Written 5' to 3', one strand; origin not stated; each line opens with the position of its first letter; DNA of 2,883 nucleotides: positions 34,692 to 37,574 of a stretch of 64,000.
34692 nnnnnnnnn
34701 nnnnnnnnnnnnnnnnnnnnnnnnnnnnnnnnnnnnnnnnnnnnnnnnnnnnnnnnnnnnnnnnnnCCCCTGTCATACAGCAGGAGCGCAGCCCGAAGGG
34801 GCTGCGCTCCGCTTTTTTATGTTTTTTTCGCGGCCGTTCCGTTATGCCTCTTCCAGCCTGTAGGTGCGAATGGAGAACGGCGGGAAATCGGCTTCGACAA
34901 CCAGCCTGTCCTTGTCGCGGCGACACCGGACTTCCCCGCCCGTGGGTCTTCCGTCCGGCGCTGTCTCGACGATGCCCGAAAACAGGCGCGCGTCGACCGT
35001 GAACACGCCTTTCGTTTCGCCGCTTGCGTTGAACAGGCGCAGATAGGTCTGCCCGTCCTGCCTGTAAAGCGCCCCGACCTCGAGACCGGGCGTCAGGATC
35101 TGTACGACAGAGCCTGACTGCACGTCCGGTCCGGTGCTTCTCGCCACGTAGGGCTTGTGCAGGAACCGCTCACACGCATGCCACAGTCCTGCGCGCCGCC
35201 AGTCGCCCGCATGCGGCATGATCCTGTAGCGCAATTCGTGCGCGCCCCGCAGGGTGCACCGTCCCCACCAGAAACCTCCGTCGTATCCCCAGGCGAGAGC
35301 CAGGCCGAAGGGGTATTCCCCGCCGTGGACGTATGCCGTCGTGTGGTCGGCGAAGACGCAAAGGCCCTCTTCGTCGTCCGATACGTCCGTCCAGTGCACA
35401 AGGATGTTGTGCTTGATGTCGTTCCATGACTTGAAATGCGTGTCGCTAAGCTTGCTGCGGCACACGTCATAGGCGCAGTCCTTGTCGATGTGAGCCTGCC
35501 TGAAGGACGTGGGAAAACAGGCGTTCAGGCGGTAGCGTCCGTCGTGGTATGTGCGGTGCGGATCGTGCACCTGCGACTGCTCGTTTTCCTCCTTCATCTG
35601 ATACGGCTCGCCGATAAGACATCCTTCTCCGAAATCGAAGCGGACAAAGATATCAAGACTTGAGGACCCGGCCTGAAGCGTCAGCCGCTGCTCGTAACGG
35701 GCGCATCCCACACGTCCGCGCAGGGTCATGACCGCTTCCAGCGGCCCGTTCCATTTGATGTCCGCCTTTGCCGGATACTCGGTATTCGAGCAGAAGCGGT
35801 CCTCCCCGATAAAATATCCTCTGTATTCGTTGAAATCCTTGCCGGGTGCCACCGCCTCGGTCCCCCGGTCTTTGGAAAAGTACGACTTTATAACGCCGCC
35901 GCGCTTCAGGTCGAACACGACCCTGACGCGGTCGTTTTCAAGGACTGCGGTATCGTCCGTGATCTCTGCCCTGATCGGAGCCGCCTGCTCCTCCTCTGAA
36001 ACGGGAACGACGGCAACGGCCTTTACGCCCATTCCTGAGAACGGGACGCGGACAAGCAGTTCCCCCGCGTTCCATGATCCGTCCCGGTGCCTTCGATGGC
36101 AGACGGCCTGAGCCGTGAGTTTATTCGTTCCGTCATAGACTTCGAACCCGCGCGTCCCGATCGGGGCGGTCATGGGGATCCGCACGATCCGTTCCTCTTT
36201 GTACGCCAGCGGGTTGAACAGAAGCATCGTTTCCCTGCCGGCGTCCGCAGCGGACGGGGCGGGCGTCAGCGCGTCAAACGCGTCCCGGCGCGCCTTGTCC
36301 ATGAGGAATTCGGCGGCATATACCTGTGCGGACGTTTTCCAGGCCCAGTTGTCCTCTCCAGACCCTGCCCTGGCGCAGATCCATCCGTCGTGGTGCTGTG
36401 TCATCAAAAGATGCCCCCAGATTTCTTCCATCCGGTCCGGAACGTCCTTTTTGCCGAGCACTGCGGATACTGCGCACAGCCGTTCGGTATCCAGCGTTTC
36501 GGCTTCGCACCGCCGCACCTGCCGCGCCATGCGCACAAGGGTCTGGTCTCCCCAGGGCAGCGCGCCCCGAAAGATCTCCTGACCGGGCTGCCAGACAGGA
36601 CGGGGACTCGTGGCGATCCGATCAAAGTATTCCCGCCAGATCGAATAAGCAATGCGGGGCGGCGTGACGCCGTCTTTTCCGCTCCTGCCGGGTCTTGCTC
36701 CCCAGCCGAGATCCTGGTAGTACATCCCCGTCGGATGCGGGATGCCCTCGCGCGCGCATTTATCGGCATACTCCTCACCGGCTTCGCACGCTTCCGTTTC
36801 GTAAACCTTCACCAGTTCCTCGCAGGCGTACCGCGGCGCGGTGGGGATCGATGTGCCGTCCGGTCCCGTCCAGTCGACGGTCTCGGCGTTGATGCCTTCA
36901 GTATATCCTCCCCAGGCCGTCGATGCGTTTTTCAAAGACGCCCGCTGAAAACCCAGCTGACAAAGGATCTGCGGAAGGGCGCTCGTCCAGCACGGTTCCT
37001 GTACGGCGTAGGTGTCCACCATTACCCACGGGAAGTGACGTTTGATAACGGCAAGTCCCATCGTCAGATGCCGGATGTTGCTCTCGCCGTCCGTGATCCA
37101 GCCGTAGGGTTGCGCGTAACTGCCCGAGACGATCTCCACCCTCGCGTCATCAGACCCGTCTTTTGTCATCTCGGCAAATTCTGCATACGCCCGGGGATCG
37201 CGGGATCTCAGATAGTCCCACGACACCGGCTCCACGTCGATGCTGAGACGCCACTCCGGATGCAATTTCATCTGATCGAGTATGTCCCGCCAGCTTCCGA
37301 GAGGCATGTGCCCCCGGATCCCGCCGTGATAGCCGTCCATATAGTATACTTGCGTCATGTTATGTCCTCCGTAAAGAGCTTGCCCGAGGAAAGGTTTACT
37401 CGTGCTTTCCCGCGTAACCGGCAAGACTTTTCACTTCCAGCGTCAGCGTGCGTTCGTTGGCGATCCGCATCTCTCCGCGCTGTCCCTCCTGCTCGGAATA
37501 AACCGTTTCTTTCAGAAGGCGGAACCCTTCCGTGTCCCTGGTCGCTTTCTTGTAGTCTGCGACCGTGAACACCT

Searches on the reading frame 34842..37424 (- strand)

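Call 65: search_protein_families(library=pfam, proteins=[window:34842-37424:-], max_evalue=0.00001)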
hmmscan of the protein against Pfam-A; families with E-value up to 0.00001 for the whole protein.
window:34842-37424:- (860 aa): 1 family
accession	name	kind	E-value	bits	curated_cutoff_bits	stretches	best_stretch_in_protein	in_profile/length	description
PF01074.27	Glyco_hydro_38N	-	2e-06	27.9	25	1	45-225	29-203/270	Glycosyl hydrolases family 38 N-terminal domain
